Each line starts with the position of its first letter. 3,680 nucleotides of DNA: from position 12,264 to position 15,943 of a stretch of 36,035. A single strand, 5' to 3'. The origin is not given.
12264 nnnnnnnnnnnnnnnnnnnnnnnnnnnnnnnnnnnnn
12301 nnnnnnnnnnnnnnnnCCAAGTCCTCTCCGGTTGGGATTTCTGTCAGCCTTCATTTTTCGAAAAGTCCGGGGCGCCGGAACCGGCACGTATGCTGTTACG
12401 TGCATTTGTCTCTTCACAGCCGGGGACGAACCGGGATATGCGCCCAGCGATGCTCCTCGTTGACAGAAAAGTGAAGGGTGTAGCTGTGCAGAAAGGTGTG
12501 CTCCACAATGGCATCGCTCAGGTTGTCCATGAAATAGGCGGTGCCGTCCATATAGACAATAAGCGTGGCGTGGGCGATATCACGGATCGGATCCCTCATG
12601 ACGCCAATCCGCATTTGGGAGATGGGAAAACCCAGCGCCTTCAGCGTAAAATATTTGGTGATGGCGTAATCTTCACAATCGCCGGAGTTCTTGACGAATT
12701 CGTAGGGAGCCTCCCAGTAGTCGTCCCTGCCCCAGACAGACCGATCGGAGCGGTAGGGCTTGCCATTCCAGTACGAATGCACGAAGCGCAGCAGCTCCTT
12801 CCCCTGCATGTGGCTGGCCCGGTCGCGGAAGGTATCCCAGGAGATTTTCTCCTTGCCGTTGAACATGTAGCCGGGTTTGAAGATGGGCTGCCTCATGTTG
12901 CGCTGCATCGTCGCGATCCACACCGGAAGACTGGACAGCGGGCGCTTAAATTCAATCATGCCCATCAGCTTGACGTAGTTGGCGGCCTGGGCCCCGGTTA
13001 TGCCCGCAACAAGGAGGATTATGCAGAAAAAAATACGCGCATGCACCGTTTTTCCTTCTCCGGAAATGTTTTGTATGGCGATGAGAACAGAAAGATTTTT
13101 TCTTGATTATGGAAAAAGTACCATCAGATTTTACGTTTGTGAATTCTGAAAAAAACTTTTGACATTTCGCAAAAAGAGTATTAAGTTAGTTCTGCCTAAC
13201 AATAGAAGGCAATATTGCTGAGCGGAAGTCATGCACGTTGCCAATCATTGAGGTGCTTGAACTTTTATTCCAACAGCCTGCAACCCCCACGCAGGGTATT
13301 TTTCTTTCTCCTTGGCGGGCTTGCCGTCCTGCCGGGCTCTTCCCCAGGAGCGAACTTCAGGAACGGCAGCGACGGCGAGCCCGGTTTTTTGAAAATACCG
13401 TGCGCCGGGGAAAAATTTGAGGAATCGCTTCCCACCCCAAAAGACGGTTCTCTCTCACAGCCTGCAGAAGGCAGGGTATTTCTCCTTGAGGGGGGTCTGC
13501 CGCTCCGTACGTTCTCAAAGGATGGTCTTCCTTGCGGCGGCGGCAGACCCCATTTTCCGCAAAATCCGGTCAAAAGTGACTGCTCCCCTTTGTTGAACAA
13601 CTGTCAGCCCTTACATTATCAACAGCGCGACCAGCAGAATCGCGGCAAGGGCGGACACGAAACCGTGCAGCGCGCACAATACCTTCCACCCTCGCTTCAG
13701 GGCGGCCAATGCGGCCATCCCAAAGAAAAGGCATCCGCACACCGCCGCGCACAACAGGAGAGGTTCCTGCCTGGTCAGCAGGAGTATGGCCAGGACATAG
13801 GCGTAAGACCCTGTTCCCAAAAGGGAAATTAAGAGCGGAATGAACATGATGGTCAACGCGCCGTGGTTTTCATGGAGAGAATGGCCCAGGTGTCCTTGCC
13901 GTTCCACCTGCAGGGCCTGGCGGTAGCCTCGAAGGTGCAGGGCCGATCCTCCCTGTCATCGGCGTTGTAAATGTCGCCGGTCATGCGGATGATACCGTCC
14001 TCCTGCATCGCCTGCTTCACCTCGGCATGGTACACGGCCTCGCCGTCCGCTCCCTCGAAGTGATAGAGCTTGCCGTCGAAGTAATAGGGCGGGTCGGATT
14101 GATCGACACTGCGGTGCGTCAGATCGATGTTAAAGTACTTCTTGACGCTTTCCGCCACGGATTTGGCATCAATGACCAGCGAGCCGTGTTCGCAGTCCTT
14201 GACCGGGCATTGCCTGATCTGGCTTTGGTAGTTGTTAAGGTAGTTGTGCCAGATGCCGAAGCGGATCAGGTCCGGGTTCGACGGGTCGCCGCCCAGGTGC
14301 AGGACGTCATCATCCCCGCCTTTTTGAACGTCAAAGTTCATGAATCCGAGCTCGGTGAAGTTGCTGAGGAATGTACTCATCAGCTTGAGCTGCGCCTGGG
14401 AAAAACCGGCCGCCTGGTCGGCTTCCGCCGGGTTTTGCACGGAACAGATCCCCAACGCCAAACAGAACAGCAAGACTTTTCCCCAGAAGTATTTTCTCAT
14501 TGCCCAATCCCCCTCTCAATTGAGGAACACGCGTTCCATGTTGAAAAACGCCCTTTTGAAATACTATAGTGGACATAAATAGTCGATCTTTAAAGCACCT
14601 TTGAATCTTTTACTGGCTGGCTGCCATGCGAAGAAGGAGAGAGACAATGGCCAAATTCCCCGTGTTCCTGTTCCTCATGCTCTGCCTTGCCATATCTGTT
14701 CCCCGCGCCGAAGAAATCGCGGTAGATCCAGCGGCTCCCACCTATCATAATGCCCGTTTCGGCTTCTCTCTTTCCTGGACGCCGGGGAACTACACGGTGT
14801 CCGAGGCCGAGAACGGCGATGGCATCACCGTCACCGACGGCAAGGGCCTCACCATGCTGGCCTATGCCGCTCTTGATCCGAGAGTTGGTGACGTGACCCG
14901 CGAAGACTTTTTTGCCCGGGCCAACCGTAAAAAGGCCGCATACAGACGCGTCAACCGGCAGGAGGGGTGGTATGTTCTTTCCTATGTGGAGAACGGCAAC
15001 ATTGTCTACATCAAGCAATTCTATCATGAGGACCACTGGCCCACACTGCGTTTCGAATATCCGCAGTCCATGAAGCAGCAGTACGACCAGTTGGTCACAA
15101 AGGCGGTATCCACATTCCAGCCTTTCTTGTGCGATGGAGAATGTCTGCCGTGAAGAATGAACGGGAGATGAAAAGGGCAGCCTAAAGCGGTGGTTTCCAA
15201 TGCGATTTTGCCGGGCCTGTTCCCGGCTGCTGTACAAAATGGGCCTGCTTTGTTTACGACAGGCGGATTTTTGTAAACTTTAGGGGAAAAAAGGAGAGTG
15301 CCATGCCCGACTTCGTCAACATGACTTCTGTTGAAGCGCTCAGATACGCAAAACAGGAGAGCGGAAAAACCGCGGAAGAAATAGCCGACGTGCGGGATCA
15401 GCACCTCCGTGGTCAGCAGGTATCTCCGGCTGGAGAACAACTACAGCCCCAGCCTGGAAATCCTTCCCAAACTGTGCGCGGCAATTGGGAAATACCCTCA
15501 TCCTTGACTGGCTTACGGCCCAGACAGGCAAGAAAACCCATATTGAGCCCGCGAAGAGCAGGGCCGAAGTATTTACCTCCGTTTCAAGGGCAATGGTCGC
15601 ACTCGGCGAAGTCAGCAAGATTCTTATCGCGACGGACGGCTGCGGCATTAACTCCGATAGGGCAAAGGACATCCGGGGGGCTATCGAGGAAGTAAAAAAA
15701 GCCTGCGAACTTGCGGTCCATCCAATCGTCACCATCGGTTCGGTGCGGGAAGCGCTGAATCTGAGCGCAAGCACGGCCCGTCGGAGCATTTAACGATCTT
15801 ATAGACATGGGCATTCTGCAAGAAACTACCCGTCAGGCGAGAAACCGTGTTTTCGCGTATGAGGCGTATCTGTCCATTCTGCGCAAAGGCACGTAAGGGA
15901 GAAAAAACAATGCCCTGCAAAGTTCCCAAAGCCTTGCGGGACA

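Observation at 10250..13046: LapG-like periplasmic protease paired with a LapD-like receptor whose cytoplasmic domain is a fully degenerate HD-GYP module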

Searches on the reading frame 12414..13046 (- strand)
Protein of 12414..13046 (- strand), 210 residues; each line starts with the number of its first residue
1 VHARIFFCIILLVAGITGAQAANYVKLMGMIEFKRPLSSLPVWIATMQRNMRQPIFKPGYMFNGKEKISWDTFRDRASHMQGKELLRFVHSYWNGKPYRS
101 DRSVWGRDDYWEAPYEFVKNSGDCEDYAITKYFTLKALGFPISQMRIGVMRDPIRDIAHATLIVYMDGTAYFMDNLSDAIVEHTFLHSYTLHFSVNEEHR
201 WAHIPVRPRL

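Call 3: search_protein_families(library=pfam, proteins=[window:12414-13046:-], max_evalue=1)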
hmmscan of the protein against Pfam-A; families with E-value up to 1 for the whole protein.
window:12414-13046:- (210 aa): 3 families
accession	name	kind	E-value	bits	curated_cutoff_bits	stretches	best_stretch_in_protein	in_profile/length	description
PF06035.17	Peptidase_C93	-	2.4e-16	60.4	27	1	97-204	54-157/162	Bacterial transglutaminase-like cysteine proteinase BTLCP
PF04473.18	DUF553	-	0.00026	20.9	20.5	1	80-186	17-124/140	Transglutaminase-like domain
PF01841.26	Transglut_core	-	0.0027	18.4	23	1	95-170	28-102/108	Transglutaminase-like superfamily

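Call 4: search_protein_families(library=ncbifam, proteins=[window:12414-13046:-], max_evalue=1)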
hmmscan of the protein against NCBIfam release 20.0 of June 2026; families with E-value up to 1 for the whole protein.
window:12414-13046:- (210 aa): 1 family
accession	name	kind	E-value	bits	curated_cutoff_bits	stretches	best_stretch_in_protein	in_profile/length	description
NF045674.1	CystProtLapG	equivalog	1.1e-21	77.1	320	1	63-186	43-171/221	cysteine protease LapG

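Call 21: search_solved_structures(query=window:12414-13046:-, max_evalue=0.001, show_alignments=3)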
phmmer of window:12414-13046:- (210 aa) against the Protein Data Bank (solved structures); distinct sequences matched with E-value up to 0.001: 2.
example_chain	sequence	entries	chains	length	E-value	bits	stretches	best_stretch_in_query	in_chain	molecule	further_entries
4fgo_A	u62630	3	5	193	4.9e-17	65.5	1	66-201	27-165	Periplasmic protein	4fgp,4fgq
4u65_E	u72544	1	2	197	3.1e-15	59.6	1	63-180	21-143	Putative cystine protease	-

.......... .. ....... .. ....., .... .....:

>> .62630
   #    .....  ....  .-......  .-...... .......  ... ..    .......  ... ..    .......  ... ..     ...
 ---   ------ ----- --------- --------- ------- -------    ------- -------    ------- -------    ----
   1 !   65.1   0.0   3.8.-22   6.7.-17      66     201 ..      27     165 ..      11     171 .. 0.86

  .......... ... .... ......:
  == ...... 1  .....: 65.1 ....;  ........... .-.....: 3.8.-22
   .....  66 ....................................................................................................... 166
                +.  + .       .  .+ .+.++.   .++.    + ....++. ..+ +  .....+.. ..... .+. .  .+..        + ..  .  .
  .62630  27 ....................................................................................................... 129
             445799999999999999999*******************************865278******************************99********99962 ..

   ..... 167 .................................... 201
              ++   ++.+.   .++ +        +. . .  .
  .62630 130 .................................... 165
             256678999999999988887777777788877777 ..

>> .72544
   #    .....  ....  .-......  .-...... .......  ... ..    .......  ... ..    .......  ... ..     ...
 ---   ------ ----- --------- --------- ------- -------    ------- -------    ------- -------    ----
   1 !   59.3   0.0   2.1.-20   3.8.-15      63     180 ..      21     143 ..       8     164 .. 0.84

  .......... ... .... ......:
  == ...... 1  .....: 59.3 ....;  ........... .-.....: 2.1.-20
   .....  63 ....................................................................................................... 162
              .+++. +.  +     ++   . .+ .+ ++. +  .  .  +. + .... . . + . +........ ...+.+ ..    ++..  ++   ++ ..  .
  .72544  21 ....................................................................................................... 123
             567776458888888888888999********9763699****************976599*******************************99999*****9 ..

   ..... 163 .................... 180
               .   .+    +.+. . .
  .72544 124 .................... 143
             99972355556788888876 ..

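Call 57: list_cluster_members(proteins=[P0002, window:12414-13046:-, window:23207-24112:+])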
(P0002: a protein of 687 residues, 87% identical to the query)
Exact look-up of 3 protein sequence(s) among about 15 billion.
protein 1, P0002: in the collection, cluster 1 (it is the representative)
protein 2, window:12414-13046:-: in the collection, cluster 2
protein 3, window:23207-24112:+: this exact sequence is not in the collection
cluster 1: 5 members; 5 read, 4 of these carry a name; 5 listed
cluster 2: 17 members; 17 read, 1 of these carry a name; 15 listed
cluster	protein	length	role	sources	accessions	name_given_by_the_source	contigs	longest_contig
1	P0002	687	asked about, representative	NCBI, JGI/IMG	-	HD-GYP domain-containing protein (c-di-GMP phosphodiesterase class II)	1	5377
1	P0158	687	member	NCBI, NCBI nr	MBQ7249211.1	MAG: hypothetical protein IJS21_04195 [Deltaproteobacteria bacterium] | hypothetical protein [Deltaproteobacteria bacterium]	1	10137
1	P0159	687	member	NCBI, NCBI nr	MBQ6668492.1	MAG: hypothetical protein IJM72_00335 [Deltaproteobacteria bacterium] | hypothetical protein [Deltaproteobacteria bacterium]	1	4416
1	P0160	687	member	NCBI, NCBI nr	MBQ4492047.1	MAG: hypothetical protein II967_01960 [Deltaproteobacteria bacterium] | hypothetical protein [Deltaproteobacteria bacterium]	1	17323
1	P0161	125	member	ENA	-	-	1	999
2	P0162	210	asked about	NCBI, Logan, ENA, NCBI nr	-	-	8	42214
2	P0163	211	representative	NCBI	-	-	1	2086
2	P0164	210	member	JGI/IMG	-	predicted transglutaminase-like cysteine proteinase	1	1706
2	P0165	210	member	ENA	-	-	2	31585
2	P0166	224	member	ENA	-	-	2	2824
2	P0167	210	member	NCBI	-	-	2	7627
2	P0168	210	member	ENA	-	-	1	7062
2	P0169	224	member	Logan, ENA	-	-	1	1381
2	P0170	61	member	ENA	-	-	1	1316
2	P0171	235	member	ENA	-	-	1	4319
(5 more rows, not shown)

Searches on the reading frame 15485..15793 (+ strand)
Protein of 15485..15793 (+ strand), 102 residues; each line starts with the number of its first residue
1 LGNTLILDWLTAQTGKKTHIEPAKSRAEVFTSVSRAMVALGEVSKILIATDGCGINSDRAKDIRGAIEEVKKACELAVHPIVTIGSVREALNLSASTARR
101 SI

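Call 61: search_protein_families(library=padloc, proteins=[window:15485-15793:+], max_evalue=0.01)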
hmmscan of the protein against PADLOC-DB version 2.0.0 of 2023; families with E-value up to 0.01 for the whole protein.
window:15485-15793:+ (102 aa): 0 families

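Call 62: search_protein_families(library=phrogs, proteins=[window:15485-15793:+], max_evalue=0.01)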
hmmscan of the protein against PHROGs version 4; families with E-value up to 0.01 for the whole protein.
window:15485-15793:+ (102 aa): 1 family
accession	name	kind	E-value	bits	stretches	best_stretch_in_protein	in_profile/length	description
phrog_101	-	transcription regulation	0.0013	19.5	1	2-78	78-155/203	CII-like transcriptional activator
